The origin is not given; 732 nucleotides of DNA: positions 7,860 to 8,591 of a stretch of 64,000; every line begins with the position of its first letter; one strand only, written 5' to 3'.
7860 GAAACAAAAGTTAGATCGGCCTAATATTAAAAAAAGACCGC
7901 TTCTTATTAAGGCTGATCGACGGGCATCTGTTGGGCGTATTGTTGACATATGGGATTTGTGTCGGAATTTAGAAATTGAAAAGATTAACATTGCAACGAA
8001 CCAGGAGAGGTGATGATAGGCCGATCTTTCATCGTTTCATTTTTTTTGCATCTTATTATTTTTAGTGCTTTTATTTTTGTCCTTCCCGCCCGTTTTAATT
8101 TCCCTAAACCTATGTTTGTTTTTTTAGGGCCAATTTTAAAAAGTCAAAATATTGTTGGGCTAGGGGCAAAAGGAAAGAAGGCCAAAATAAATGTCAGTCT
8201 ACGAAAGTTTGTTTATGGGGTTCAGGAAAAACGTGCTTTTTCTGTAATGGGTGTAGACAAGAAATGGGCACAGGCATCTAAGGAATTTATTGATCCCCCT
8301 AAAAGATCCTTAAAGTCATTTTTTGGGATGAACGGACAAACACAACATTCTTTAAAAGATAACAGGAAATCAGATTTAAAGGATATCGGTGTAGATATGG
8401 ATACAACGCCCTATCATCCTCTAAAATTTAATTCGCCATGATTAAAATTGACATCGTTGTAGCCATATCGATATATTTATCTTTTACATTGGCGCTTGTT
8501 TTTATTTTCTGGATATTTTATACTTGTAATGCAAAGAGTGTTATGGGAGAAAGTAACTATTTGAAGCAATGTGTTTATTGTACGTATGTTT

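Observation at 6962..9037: ExbB-ExbD-TonB-like motor module placed directly upstream of the type IV pilus assembly cluster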

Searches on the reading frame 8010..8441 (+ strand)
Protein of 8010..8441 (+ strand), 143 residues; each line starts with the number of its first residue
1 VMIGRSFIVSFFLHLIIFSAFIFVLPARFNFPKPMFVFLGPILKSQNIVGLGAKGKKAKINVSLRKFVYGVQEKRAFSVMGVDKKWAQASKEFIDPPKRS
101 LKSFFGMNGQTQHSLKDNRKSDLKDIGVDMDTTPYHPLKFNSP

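Call 3: search_protein_families(library=pfam, proteins=[window:8010-8441:+], max_evalue=0.1)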
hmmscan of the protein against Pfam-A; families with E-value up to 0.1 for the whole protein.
window:8010-8441:+ (143 aa): 0 families

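Call 4: search_protein_families(library=ncbifam, proteins=[window:8010-8441:+], max_evalue=0.1)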
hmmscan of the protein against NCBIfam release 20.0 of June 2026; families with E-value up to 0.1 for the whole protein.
window:8010-8441:+ (143 aa): 0 families

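Call 8: find_homologous_proteins(query=window:8010-8441:+, max_evalue=0.001)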
Query window:8010-8441:+ (143 aa): 1 proteins with E <= 0.001 among 9 candidates.
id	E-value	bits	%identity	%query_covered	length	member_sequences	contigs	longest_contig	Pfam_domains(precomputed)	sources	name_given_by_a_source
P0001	2.5e-88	311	100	99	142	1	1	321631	-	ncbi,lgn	-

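Call 9: find_encoding_contigs(protein=P0001, flank=3000, max_places=3)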
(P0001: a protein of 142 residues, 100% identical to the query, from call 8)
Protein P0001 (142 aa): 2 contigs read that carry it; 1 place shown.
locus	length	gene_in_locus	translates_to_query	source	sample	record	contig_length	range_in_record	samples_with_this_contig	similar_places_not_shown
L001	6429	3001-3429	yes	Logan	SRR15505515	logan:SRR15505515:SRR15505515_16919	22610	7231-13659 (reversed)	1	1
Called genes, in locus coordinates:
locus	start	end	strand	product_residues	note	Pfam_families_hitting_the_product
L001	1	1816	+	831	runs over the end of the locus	PF12895:ANAPC3 (faint), PF13424:TPR_12 (weak), PF13432:TPR_16 (weak), PF13424:TPR_12 (weak), PF13432:TPR_16 (weak), PF13525:YfiO, PF13174:TPR_6 (weak), PF13525:YfiO (weak), +15 more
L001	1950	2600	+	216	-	PF01618:MotA_ExbB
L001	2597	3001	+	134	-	PF02472:ExbD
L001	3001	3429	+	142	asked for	-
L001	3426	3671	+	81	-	-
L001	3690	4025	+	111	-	-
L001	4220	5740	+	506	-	PF11104:PilM_2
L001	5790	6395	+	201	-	PF04350:PilO (weak)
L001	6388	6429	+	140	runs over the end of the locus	PF16537:T2SSB (weak)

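Call 27: find_homologous_proteins(query=A1, max_evalue=0.01)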
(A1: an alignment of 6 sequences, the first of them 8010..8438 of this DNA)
Query A1 (6 sequences) (143 aa, profile of the alignment): 24 proteins with E <= 0.01 among 1470 candidates.
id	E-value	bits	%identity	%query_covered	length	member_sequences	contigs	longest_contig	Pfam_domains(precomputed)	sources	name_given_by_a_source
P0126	3.0e-44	169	27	94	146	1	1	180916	-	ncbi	-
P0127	1.7e-42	163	25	85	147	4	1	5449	-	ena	-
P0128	1.1e-38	151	41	29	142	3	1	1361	-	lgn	-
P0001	1.7e-36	144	100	99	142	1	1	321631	-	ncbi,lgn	-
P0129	2.2e-29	121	36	35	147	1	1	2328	-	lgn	-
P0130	1.8e-25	108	40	30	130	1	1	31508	-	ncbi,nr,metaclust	ncbi:MAG: hypothetical protein A2Z88_08645 [Omnitrophica WOR_2 bacterium GWA2_47_8]|nr:MAG: hypothet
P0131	7.7e-22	96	33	34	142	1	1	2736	-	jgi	jgi:hypothetical protein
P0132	3.8e-21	94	31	43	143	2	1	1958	-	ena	-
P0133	5.0e-21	93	29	45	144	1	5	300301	-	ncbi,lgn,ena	-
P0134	5.8e-21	93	29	87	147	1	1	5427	-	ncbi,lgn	-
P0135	2.5e-18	85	30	97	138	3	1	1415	-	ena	-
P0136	3.0e-18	84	27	97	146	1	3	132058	-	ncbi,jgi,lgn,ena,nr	ncbi:MAG TPA: hypothetical protein VI749_06335 [Candidatus Omnitrophota bacterium]|nr:hypothetical p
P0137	3.1e-16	78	29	97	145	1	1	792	-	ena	-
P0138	3.6e-16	78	27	97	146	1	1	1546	-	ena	-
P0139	3.8e-15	74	37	36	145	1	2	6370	-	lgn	-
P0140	2.5e-14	72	40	33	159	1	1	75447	-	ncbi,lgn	-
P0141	8.8e-14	70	44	13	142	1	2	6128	-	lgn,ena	-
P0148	7.2e-3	35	27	94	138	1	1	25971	-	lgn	-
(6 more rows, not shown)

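Call 30: search_protein_families(library=pfam, alignment_id=A2, max_evalue=1)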
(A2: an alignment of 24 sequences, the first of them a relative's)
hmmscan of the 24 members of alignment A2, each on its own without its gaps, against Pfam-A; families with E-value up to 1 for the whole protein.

A. member 1, P0001 (142 aa): 0 families

B. families by the number of members that match (of 24 scanned): 5 families
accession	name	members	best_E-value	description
PF23620.1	KIAA0319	1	0.02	KIAA0319 C-terminal domain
PF23225.1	zf-C2H2_7th_ZNF462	1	0.046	Zinc finger protein 462, seventh C2H2 zinc finger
PF08579.17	RPM2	1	0.15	Mitochondrial ribonuclease P subunit (RPM2)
PF15650.12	Tox-REase-9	1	0.16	Restriction endonuclease fold toxin 9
PF24139.1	TPR_TNPO3_IPO13_4th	1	0.2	Transportin-3/Importin-13 fourth TPR domain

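Call 34: find_encoding_contigs(protein=P0148, flank=10000, max_places=2)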
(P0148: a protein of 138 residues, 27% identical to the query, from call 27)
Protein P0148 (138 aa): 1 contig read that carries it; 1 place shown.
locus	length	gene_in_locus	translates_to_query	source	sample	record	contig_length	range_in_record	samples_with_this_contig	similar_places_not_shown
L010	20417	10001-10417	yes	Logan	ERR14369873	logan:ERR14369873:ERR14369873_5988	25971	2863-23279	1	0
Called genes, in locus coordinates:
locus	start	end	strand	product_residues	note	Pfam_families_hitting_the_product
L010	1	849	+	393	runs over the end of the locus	PF00155:Aminotran_1_2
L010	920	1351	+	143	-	PF01288:HPPK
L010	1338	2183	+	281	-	PF02569:Pantoate_ligase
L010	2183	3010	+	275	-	PF01408:GFO_IDH_MocA, PF03447:NAD_binding_3, PF01958:Asp_DH_C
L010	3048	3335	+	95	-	-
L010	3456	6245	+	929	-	PF00005:ABC_tran (faint), PF02463:SMC_N (faint), PF03193:RsgA_GTPase (faint), PF13191:AAA_16 (faint), PF13401:AAA_22 (faint), PF13555:AAA_29 (faint), PF17760:UvrA_inter, PF17755:UvrA_DNA-bind, +2 more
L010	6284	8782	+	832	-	PF09976:TPR_21 (weak), PF13525:YfiO, PF13174:TPR_6 (weak), PF13432:TPR_16, PF13432:TPR_16, PF13174:TPR_6 (weak), PF13432:TPR_16, PF13432:TPR_16, +21 more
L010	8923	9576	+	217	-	PF01618:MotA_ExbB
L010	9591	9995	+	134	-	PF02472:ExbD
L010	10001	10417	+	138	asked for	-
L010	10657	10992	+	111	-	-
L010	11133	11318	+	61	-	PF12728:HTH_17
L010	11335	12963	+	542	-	PF11104:PilM_2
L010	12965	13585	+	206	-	PF04350:PilO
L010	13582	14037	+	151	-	PF16537:T2SSB (weak)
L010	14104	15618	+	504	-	PF07660:STN, PF03958:Secretin_N, PF00263:Secretin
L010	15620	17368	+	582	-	PF05157:MshEN, PF00437:T2SSE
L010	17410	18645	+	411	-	PF28597:T2SSF_N, PF00482:T2SSF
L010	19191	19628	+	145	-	PF07963:N_methyl (weak), PF16732:ComP_DUS (weak)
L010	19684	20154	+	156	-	-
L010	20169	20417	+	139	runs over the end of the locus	PF07963:N_methyl (weak)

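Call 35: find_encoding_contigs(protein=P0140, flank=10000, max_places=2)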
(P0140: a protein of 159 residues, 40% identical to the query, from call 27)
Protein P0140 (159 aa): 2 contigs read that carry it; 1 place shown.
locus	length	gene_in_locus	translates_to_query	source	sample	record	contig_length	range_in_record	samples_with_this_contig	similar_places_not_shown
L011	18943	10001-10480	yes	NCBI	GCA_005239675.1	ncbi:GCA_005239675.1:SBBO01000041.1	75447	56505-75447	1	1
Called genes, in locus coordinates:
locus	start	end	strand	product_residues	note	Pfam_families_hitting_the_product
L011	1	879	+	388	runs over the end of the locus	PF00155:Aminotran_1_2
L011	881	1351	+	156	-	PF01288:HPPK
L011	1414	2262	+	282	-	PF02569:Pantoate_ligase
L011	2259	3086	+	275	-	PF03447:NAD_binding_3, PF01958:Asp_DH_C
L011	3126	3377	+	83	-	-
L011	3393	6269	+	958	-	PF03193:RsgA_GTPase (faint), PF00005:ABC_tran (faint), PF02463:SMC_N (faint), PF13191:AAA_16 (faint), PF13555:AAA_29 (faint), PF13671:AAA_33 (faint), PF17760:UvrA_inter, PF17755:UvrA_DNA-bind, +2 more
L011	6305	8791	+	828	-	PF13424:TPR_12 (weak), PF13525:YfiO (weak), PF13432:TPR_16 (weak), PF13424:TPR_12 (weak), PF13525:YfiO, PF13432:TPR_16 (weak), PF13525:YfiO (weak), PF13424:TPR_12 (weak), +23 more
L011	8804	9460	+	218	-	PF01618:MotA_ExbB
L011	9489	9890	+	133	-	PF02472:ExbD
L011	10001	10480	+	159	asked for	-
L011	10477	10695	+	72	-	-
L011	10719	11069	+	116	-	-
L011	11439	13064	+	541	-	PF11104:PilM_2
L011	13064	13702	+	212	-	-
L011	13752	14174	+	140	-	-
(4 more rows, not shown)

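Call 37: search_protein_representatives(alignment_id=A2)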
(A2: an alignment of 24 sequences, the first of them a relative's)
Query: 24 sequences, 145 profile positions. Proteins with E-value up to 0.001 (for the whole library): 438; up to 1e-10: 313; up to 1e-30: 10. The best 150 are listed.
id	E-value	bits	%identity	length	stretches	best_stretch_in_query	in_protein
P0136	5.6e-41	156.2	-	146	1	1-145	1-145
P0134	1.1e-36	142.3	-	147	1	1-144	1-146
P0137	1.6e-35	138.5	-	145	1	1-143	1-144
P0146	2.0e-33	131.7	-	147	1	2-144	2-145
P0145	9.7e-33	129.5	-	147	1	1-144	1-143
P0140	2.5e-32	128.2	-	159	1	1-144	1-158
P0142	5.1e-32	127.2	-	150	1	5-144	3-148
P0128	8.1e-32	126.5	-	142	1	4-145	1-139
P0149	4.6e-31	124.0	-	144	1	1-145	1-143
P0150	5.5e-31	123.8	-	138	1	12-144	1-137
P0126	1.1e-30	122.8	-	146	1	1-142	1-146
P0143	1.3e-29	119.3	-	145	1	1-144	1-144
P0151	8.3e-29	116.7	-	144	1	1-143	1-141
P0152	2.0e-28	115.5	-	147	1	1-143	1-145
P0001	3.1e-28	114.9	-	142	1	11-143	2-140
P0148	4.0e-24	101.5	-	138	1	4-143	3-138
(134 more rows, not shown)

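Call 45: search_protein_families(library=pfam, proteins=[L026:11038-11676:+, L033:11035-11712:+, L037:2151-2864:+, L028:975-1661:+, L015:11099-11737:+, L019:10997-11674:+, L020:6855-7529:+, L022:3629-4411:+, L027:11102-11608:+, L016:11040-11672:+], max_evalue=0.1)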
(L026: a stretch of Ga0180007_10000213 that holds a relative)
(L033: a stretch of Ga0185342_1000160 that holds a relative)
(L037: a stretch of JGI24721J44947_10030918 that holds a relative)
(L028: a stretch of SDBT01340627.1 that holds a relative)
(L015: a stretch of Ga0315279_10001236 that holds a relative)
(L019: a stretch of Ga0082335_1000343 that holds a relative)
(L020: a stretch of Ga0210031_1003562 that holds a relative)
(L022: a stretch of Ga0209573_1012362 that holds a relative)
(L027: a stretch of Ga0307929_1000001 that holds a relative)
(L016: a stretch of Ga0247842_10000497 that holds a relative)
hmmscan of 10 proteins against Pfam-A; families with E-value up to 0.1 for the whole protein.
L026:11038-11676:+ (212 aa): 2 families
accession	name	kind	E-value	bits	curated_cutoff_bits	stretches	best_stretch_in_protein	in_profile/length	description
PF03544.19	TonB_C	-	2.6e-13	50.7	24.6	1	135-211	3-79/79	Gram-negative bacterial TonB protein C-terminal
PF13103.11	TonB_2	-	0.0036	17.8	22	1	136-199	12-79/85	TonB C terminal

L033:11035-11712:+ (225 aa): 1 family
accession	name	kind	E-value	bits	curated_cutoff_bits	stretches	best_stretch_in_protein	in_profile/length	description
PF03544.19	TonB_C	-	7.1e-10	39.6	24.6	1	150-221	2-78/79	Gram-negative bacterial TonB protein C-terminal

L037:2151-2864:+ (237 aa): 2 families
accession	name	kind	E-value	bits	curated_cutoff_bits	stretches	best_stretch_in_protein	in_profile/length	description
PF03544.19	TonB_C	-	3.1e-14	53.6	24.6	1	163-236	3-79/79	Gram-negative bacterial TonB protein C-terminal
PF13103.11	TonB_2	-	0.004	17.7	22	1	166-214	14-64/85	TonB C terminal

L028:975-1661:+ (228 aa): 1 family
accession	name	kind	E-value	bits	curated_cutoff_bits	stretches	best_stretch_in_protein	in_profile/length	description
PF03544.19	TonB_C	-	0.0035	18.2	24.6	1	167-225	18-77/79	Gram-negative bacterial TonB protein C-terminal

L015:11099-11737:+ (212 aa): 0 families

L019:10997-11674:+ (225 aa): 0 families

L020:6855-7529:+ (224 aa): 0 families

L022:3629-4411:+ (260 aa): 1 family
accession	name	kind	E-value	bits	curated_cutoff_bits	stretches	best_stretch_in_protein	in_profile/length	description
PF13103.11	TonB_2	-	0.0011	19.5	22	1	196-242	30-76/85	TonB C terminal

L027:11102-11608:+ (168 aa): 1 family
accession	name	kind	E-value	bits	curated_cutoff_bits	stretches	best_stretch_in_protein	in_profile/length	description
PF03178.21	CPSF_A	-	0.072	12.9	27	1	62-151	186-282/319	CPSF A subunit region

L016:11040-11672:+ (210 aa): 0 families

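Call 46: search_protein_families(library=pfam, proteins=[L015:12380-12820:+, L016:12170-12625:+, L018:5263-5661:+, L019:12250-12558:+, L027:12040-12402:+, L013:12240-12578:+, L015:12181-12387:+, L027:11832-12038:+, L015:13052-13267:+], max_evalue=1)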
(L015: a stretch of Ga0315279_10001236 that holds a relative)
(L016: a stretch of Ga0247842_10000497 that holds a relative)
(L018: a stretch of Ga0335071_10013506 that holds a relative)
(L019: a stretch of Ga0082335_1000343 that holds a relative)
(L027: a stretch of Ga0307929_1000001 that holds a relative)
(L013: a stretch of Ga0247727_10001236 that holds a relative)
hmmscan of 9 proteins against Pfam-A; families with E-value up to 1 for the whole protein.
L015:12380-12820:+ (146 aa): 4 families
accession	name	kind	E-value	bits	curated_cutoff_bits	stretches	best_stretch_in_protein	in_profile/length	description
PF14341.11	PilX_N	-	0.00063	20.1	25.5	1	14-64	1-51/51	PilX N-terminal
PF04689.18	S1FA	-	0.19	12.4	21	1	15-47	10-41/66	DNA binding protein S1FA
PF15638.11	Tox-MPTase2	-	0.2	11.8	25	1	25-85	20-69/196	Metallopeptidase toxin 2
PF06898.16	YqfD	-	0.36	10.1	25.2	1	4-52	73-121/379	Putative stage IV sporulation protein YqfD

L016:12170-12625:+ (151 aa): 2 families
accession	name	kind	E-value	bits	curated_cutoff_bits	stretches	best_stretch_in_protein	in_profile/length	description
PF25686.1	Betaherpes_U91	-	0.031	14.2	27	1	9-59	14-64/157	Betaherpesvirus U91 protein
PF10713.14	DUF2509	-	0.25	11.8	25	1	24-99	3-75/130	Protein of unknown function (DUF2509)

L018:5263-5661:+ (132 aa): 0 families

L019:12250-12558:+ (102 aa): 3 families
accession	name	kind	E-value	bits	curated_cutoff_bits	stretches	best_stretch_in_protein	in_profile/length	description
PF14341.11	PilX_N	-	0.00015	22.1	25.5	1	8-54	3-46/51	PilX N-terminal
PF20136.4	DUF6526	-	0.055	13.9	23.7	1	7-43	45-81/145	Family of unknown function (DUF6526)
PF03506.19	Flu_C_NS1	-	0.15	12.2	27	1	5-65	90-152/167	Influenza C non-structural protein (NS1)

L027:12040-12402:+ (120 aa): 0 families

L013:12240-12578:+ (112 aa): 0 families

L015:12181-12387:+ (68 aa): 2 families
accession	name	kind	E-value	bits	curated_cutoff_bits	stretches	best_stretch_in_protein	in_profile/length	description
PF10771.15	DUF2582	-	1.1e-13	51.6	24.2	1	4-62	5-63/65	Winged helix-turn-helix domain (DUF2582)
PF11363.13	DUF3164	-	0.14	12.2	23.7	0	17-41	4-28/194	Protein of unknown function (DUF3164)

L027:11832-12038:+ (68 aa): 2 families
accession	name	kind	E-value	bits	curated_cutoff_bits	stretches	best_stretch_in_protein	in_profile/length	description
PF10771.15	DUF2582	-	3.6e-07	30.7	24.2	1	4-60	5-61/65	Winged helix-turn-helix domain (DUF2582)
PF23411.1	Beta-prop_Vps41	-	0.051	13.3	33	1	18-67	106-155/332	Vps42 beta-propeller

L015:13052-13267:+ (71 aa): 7 families
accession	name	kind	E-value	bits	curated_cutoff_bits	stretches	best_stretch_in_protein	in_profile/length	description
PF12728.13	HTH_17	-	1.7e-14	54.2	27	1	10-58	2-50/51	Helix-turn-helix domain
PF15943.11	YdaS_toxin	-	0.004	17.4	30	1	14-36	13-36/65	Bacterial toxin YdaS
PF07022.19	Phage_CI_repr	-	0.014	16.1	22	1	14-36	17-39/65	Bacteriophage CI repressor helix-turn-helix domain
PF03374.19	ANT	-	0.02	15.7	25.3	1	7-52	21-67/108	Phage antirepressor protein KilAC domain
PF13384.12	HTH_23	-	0.021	15.1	24.6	1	12-34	20-43/50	Homeodomain-like domain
PF01710.22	HTH_Tnp_IS630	-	0.052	14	21.3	1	12-41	21-50/119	Transposase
PF07037.17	YfeC-like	-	0.09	13.5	22.9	1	13-43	4-34/122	Transcription regulator YfeC-like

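Call 58: predict_structure(alignment_id=A2)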
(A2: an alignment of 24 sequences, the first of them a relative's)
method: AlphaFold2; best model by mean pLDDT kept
length: 142 residues; sequences in the alignment: 24
mean_pLDDT: 64.9   pTM: 0.21
mean pLDDT of the five models: 64.9, 64.7, 60.1, 59.2, 59.1
residues with pLDDT >= 90: 14; 70-90: 33; 50-70: 82; < 50: 13
segments of 3 or more residues with pLDDT < 50: 71-73, 106-108
pLDDT, mean of each block of 10 residues (from residue 1): 91 92 77 67 52 53 54 53 56 70 56 52 58 79 65
secondary structure, 60 per line:
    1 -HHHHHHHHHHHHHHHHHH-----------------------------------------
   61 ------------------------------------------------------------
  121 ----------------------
elements in order: H2-19

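Call 65: search_solved_structures(query=A2, max_evalue=10, show_alignments=2)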
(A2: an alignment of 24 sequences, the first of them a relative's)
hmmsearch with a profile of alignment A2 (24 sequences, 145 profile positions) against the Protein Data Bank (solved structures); distinct sequences matched with E-value up to 10: 3.
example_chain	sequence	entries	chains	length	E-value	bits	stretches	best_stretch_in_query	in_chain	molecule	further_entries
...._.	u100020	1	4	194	7.2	9.8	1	51-130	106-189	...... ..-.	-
4c3b_A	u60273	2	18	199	7.7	9.8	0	51-130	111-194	MATRIX PROTEIN 2-1 | MATRIX M2-1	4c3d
4c3e_A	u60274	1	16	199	7.7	9.8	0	51-130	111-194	MATRIX M2-1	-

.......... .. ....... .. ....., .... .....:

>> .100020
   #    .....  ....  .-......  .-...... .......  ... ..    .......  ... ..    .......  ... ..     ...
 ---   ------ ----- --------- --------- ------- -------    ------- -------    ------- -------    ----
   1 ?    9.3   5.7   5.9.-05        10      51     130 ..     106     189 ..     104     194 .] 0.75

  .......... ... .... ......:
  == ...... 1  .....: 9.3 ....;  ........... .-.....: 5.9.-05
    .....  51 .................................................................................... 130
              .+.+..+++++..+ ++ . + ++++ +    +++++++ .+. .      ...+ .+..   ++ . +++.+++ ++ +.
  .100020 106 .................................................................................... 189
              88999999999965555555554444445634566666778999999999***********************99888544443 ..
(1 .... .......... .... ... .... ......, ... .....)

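Call 80: search_protein_families(library=pfam, proteins=[L026:8221-9753:+, L033:8484-9980:+, L045:8170-9900:+, L081:4181-5824:+, L091:5410-7044:+, L040:892-3123:+, L043:7282-9540:+, L084:7538-9787:+, L034:47-1078:+, L037:156-1082:+], max_evalue=0.01)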
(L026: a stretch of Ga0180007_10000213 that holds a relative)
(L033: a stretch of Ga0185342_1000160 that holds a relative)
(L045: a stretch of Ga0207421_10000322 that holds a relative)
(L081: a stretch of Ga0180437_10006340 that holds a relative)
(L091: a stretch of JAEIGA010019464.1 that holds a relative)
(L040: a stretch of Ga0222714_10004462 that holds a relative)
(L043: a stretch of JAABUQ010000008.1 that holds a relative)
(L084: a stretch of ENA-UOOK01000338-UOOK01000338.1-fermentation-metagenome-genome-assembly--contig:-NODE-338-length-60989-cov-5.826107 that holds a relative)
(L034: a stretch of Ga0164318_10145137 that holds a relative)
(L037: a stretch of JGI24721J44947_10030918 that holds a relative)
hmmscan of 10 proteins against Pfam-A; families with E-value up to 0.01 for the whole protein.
L026:8221-9753:+ (510 aa): 0 families

L033:8484-9980:+ (498 aa): 1 family
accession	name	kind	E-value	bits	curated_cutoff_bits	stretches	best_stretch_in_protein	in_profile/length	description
PF00593.30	TonB_dep_Rec_b-barrel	-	0.0023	18.3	27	1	398-472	354-436/436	TonB dependent receptor-like, beta-barrel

L045:8170-9900:+ (576 aa): 0 families

L081:4181-5824:+ (547 aa): 0 families

L091:5410-7044:+ (544 aa): 0 families

L040:892-3123:+ (743 aa): 4 families
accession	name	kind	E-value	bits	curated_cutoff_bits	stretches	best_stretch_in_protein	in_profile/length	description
PF03772.21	Competence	-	3e-45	155.1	23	1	205-469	1-267/270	Competence protein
PF13567.11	DUF4131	-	9e-16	58.4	31.6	1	23-163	7-162/165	Domain of unknown function (DUF4131)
PF00753.33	Lactamase_B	-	1.1e-12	48.7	22.7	1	503-675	2-186/196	Metallo-beta-lactamase superfamily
PF12706.13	Lactamase_B_2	-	0.0031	17.6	27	1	538-583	20-66/200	Beta-lactamase superfamily domain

L043:7282-9540:+ (752 aa): 12 families
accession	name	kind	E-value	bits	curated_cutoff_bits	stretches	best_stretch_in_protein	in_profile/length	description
PF00990.26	GGDEF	-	5.4e-44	150.2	23.8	1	563-715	1-160/161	Diguanylate cyclase, GGDEF domain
PF08448.16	PAS_4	-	4.3e-16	59.6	23.1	2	110-220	2-110/110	PAS fold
PF13426.13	PAS_9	-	1.1e-13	51.8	27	1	116-216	3-102/103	PAS domain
PF00989.32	PAS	-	1.1e-13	51.7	22.6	2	104-209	2-107/113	PAS fold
PF13188.13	PAS_8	-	7e-13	48.4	21.8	2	395-446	1-55/65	PAS domain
PF01590.32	GAF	-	4.4e-11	43.9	22.4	1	251-379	7-131/133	GAF domain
PF13185.12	GAF_2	-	2.9e-09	37.7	28.6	1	247-375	5-129/136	GAF domain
PF12860.13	PAS_7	-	3.8e-09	37.1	27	0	402-527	2-113/115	PAS fold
PF13492.12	GAF_3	-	0.00085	20.2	27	1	245-381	1-127/129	GAF domain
PF17853.6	GGDEF_2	-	0.0016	19.1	24.5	1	596-684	24-94/116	GGDEF-like domain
PF13596.12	PAS_10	-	0.0087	17.1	22.1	0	107-215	3-105/106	PAS domain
PF09548.15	Spore_III_AB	-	0.0093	16.4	32.5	0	45-134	5-95/170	Stage III sporulation protein AB (spore_III_AB)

L084:7538-9787:+ (749 aa): 6 families
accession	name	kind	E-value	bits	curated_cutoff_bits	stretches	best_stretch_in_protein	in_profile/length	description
PF02836.23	Glyco_hydro_2_C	-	6.1e-26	91.7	21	1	271-544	3-296/302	Glycosyl hydrolases family 2, TIM barrel domain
PF18565.7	Glyco_hydro2_C5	-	2.6e-13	50.2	32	1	656-744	1-102/103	Glycoside hydrolase family 2 C-terminal domain 5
PF02837.24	Glyco_hydro_2_N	-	3.4e-13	50.3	28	1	44-153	55-165/169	Glycosyl hydrolases family 2, sugar binding domain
PF00703.27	Glyco_hydro_2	-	1.8e-10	42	23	1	160-267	2-109/109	Glycosyl hydrolases family 2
PF22666.2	Glyco_hydro_2_N2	-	2.7e-05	24.8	27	1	56-127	50-120/167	Glycosyl hydrolase 2 galactose-binding domain-like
PF13364.12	BetaGal_ABD2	-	0.00031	21.9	23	1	71-129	51-111/112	Beta-galactosidase second all-beta domain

L034:47-1078:+ (343 aa): 0 families

L037:156-1082:+ (308 aa): 0 families
